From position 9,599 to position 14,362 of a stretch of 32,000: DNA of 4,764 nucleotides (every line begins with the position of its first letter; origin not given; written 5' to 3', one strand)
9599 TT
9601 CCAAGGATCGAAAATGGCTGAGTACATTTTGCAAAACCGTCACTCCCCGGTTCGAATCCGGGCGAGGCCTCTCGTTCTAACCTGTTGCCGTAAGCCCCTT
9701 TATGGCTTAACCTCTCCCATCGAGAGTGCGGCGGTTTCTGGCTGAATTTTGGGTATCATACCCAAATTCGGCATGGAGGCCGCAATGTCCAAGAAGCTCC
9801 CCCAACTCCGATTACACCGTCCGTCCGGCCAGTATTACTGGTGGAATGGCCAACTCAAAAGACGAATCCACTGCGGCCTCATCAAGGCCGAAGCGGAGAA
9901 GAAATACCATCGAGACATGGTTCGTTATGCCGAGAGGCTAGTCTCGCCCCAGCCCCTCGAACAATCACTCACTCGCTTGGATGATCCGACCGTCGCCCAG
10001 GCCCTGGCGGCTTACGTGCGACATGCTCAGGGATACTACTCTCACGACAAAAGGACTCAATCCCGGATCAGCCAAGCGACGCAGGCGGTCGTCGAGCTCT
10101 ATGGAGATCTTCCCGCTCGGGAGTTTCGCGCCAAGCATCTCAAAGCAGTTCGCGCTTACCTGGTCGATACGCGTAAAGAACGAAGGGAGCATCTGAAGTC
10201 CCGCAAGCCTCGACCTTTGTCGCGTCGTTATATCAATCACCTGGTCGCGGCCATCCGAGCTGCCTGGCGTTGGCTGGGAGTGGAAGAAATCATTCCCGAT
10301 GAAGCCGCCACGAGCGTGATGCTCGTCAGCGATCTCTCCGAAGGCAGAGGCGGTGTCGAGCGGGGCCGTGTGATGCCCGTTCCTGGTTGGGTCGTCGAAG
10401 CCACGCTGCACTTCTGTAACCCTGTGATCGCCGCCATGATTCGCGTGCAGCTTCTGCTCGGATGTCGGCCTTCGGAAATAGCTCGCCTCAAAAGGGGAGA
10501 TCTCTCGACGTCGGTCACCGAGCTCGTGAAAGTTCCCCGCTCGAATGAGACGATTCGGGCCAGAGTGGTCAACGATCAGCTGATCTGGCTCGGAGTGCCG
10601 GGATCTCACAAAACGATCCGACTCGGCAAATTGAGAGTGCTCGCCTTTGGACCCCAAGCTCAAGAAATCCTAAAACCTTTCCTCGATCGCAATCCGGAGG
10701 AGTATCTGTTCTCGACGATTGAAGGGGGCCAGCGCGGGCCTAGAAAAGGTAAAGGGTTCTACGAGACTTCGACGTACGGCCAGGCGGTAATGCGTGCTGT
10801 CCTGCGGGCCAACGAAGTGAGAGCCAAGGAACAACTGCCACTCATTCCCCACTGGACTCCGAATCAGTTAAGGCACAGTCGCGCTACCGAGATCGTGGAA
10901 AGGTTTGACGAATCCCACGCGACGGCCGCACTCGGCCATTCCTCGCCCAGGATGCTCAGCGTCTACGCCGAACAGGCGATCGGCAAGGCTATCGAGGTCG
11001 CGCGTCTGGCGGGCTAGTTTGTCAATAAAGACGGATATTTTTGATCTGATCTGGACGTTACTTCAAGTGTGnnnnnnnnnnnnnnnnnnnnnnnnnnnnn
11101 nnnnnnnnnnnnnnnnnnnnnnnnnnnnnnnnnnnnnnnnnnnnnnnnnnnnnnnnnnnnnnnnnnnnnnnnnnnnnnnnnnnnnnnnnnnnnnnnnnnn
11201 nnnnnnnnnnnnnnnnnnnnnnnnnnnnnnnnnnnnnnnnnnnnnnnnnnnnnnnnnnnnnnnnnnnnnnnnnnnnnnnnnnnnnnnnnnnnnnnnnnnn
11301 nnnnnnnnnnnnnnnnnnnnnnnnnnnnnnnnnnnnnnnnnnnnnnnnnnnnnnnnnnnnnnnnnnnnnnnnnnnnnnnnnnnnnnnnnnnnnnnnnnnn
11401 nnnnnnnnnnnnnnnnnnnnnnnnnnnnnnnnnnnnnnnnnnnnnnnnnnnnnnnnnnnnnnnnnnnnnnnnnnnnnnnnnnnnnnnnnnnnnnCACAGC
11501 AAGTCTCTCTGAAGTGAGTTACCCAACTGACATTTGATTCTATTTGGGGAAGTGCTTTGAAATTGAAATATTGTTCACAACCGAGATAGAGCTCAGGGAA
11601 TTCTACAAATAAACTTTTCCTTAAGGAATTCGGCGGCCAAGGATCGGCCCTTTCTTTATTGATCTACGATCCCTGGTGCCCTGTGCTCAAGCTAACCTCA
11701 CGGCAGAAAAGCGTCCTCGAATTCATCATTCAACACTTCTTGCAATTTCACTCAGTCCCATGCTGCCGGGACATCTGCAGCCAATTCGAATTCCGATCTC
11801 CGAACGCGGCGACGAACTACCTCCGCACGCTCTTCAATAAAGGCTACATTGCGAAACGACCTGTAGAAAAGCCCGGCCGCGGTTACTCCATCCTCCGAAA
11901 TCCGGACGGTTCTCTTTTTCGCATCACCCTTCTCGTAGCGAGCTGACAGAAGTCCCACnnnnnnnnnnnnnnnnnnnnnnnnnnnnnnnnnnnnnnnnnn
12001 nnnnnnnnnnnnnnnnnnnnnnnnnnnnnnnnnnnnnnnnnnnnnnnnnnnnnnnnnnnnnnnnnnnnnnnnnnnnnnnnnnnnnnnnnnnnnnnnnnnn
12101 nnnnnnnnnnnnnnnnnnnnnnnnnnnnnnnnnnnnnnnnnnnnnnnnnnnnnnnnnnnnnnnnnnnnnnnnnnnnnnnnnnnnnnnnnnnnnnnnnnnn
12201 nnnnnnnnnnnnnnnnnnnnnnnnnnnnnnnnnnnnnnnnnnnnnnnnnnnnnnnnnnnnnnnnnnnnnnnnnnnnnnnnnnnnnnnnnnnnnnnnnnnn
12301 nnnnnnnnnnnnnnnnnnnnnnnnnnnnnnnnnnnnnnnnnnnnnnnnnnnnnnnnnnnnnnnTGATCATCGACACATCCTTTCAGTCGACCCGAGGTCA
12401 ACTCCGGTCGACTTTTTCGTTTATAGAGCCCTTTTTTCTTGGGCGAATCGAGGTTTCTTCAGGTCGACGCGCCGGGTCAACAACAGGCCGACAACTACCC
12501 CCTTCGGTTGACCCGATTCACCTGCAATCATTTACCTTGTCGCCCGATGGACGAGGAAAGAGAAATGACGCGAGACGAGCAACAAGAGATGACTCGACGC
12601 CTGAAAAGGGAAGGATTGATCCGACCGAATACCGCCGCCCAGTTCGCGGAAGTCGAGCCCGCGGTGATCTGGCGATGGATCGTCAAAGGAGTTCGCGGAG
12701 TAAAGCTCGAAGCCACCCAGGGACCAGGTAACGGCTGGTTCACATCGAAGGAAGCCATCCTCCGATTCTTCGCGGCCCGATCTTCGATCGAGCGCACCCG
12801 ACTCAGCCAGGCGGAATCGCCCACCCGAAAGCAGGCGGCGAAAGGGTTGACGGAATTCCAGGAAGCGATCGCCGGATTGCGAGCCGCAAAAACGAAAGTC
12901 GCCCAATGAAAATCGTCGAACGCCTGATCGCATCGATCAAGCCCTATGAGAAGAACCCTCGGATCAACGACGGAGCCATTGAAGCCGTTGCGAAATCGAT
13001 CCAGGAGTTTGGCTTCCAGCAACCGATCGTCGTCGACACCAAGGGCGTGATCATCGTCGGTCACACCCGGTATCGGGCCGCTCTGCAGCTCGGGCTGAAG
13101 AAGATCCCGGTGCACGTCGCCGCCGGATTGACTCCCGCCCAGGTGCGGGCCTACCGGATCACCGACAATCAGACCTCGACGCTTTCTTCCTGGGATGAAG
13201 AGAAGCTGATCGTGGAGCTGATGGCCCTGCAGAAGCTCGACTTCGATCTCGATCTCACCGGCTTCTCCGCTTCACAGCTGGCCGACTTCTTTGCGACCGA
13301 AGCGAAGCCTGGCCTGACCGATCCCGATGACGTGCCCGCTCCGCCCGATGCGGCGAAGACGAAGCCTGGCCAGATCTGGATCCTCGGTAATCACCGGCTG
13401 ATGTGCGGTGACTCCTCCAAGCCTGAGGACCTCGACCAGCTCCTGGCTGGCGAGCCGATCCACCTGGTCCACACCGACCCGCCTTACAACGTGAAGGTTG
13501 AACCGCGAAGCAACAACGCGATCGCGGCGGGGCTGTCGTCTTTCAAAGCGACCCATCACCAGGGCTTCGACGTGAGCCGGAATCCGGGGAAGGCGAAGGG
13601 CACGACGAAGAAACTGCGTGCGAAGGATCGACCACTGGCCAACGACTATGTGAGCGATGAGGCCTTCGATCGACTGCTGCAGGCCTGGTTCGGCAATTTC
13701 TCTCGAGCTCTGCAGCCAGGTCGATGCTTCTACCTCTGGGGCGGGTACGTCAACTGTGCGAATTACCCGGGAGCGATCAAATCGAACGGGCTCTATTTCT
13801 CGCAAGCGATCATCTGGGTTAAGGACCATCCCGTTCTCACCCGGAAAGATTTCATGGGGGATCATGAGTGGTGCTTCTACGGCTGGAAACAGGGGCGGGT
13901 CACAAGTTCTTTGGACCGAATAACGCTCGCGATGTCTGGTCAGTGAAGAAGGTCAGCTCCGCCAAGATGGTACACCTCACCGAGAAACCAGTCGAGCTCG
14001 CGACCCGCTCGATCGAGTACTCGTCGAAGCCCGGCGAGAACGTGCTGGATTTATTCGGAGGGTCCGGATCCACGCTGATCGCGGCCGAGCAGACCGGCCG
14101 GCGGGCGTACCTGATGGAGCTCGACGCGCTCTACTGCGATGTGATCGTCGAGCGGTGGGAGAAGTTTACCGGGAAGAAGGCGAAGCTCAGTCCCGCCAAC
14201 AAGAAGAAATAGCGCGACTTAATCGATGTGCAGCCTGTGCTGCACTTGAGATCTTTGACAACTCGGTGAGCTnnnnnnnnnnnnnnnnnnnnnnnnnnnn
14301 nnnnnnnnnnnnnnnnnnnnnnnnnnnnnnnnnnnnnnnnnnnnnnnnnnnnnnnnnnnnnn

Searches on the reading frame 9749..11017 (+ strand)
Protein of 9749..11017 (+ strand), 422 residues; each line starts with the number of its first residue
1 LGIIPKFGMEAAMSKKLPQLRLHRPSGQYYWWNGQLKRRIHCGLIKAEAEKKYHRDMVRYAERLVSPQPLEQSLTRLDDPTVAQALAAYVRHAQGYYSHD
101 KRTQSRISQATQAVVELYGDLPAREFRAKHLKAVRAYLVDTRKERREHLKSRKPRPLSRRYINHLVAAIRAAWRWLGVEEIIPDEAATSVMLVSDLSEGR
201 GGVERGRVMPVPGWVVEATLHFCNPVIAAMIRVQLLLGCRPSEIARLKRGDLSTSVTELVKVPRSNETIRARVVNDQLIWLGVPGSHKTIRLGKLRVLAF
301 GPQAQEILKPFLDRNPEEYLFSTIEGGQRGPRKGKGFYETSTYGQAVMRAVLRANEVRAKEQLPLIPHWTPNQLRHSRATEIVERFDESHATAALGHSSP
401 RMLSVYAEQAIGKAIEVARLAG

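Call 6: search_protein_families(library=pfam, proteins=[window:9749-11017:+], max_evalue=0.01)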
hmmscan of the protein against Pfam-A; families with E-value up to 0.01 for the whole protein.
window:9749-11017:+ (422 aa): 1 family
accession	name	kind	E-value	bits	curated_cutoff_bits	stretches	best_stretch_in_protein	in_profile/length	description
PF00589.27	Phage_integrase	-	4.5e-11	43.3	27.1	1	217-409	9-168/172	Phage integrase family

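Call 7: search_protein_families(library=phrogs, proteins=[window:9749-11017:+], max_evalue=0.01)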
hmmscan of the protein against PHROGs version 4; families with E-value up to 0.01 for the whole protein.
window:9749-11017:+ (422 aa): 3 families
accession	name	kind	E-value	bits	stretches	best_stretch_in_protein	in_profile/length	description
phrog_1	-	integration and excision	3.8e-30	106.7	1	29-408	124-434/611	integrase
phrog_216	-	integration and excision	1.3e-09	38.6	1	228-408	77-223/301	integrase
phrog_31180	-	unknown function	0.00093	20.1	1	99-143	8-51/75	-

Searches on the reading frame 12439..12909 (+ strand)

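Call 6: search_protein_families(library=pfam, proteins=[window:12439-12909:+], max_evalue=0.01)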
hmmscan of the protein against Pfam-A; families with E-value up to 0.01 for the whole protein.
window:12439-12909:+ (156 aa): 1 family
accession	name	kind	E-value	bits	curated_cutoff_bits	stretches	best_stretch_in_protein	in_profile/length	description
PF07618.16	DUF1580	-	0.00093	19.2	24.4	1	72-113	14-55/57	Protein of unknown function (DUF1580)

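Call 7: search_protein_families(library=phrogs, proteins=[window:12439-12909:+], max_evalue=0.01)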
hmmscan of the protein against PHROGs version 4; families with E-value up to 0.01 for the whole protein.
window:12439-12909:+ (156 aa): 2 families
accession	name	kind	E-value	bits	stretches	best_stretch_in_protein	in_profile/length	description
phrog_66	-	integration and excision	0.00013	22.7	1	31-144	67-175/412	excisionase and transcriptional regulator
phrog_6401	-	DNA, RNA and nucleotide metabolism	0.0055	17.6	1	81-115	26-60/64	DNA binding protein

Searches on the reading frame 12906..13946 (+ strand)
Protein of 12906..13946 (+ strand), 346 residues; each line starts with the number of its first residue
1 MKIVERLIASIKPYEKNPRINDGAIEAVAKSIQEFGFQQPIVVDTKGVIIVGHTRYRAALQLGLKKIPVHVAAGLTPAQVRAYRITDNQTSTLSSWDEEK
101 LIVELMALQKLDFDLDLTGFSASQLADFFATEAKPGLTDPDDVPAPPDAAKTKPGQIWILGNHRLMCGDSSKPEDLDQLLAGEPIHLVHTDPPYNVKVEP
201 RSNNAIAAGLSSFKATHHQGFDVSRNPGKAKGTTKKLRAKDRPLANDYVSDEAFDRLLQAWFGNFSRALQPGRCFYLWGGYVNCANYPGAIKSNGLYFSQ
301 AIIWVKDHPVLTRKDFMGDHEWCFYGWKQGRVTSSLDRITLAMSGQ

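Call 6: search_protein_families(library=pfam, proteins=[window:12906-13946:+], max_evalue=0.01)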
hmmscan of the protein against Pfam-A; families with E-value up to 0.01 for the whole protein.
window:12906-13946:+ (346 aa): 2 families
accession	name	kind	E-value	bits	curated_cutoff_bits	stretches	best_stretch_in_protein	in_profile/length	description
PF01555.25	N6_N4_Mtase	-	1.8e-09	38.3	26.7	1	185-339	1-118/221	DNA methylase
PF02195.25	ParB_N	-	2.8e-09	37.3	26.3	1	8-71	8-77/95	ParB N-terminal domain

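Call 7: search_protein_families(library=phrogs, proteins=[window:12906-13946:+], max_evalue=0.01)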
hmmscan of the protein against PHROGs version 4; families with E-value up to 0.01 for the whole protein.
window:12906-13946:+ (346 aa): 23 families
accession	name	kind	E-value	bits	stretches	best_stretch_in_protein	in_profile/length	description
phrog_498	-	other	3.3e-88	297.8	1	1-333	33-332/633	DNA methyltransferase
phrog_620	-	DNA, RNA and nucleotide metabolism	2.3e-49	169.4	1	1-149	7-149/217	ParB-like partition protein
phrog_8071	-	DNA, RNA and nucleotide metabolism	8.1e-42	144.8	1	3-215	7-224/389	ParB-like partition protein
phrog_15396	-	DNA, RNA and nucleotide metabolism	5.6e-31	109.3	1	8-137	9-139/258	ParB-like partition nuclease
phrog_940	-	DNA, RNA and nucleotide metabolism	2.3e-29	103.8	1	2-114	5-118/388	nuclease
phrog_930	-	DNA, RNA and nucleotide metabolism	3.6e-29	103.2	1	2-125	6-129/223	ParB-like partition protein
phrog_18056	-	DNA, RNA and nucleotide metabolism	3.2e-24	86.5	1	1-94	1-94/387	ParB-like partition nuclease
phrog_723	-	DNA, RNA and nucleotide metabolism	5e-20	73.3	1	4-152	14-167/223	ParB-like partition protein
phrog_4715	-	DNA, RNA and nucleotide metabolism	3.8e-19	69.5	1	8-109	152-259/630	ParB-like partition protein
phrog_9353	-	unknown function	1e-17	65.8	1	10-126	18-135/245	-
phrog_3264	-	DNA, RNA and nucleotide metabolism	2e-11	45.1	1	20-108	67-159/337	ParB-like partition protein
phrog_5475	-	unknown function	2.2e-11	44.2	1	7-91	7-88/458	-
phrog_6218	-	DNA, RNA and nucleotide metabolism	7.2e-11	42.9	1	13-108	15-117/506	ParB-like partition protein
phrog_1033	-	DNA, RNA and nucleotide metabolism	2.5e-09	38.4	1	17-106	48-149/334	ParB-like partition protein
phrog_12047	-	DNA, RNA and nucleotide metabolism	1.4e-08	35.7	1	22-72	18-68/301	ParB-like partition nuclease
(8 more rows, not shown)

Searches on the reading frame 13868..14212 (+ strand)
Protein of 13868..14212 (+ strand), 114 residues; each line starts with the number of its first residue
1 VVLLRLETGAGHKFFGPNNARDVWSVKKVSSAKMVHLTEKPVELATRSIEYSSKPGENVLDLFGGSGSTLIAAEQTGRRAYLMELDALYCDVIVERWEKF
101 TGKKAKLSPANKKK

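Call 6: search_protein_families(library=pfam, proteins=[window:13868-14212:+], max_evalue=0.01)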
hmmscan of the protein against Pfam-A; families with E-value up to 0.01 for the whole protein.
window:13868-14212:+ (114 aa): 2 families
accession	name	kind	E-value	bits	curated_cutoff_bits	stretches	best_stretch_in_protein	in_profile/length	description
PF01555.25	N6_N4_Mtase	-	1.9e-18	67.7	26.7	1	19-94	139-220/221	DNA methylase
PF03602.21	Cons_hypoth95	-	0.0092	16.1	24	1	55-103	41-90/182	Conserved hypothetical protein 95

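Call 7: search_protein_families(library=phrogs, proteins=[window:13868-14212:+], max_evalue=0.01)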
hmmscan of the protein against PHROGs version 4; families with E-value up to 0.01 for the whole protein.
window:13868-14212:+ (114 aa): 10 families
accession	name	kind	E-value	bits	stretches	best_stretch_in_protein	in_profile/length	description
phrog_498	-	other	4.2e-36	125.7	1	3-108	323-431/633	DNA methyltransferase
phrog_67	-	other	1.3e-28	101.5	1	17-108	262-354/743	DNA methyltransferase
phrog_3008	-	other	5e-24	85.9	1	27-105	141-219/244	DNA methyltransferase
phrog_23085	-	unknown function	7.8e-18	65.5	1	11-105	16-113/138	-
phrog_6952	-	other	2.6e-12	48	1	22-87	100-165/181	DNA methyltransferase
phrog_18293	-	other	1.5e-10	42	1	30-103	40-113/119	methyltransferase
phrog_8769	-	other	9.7e-08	32.8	1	54-99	10-55/71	methyltransferase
phrog_18146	-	other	4.9e-06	26.7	1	41-88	54-102/452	DNA methyltransferase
phrog_16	-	DNA, RNA and nucleotide metabolism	2.4e-05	23.7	1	27-105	839-917/986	DNA helicase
phrog_23148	-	unknown function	0.00011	23.3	1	28-104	77-153/165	-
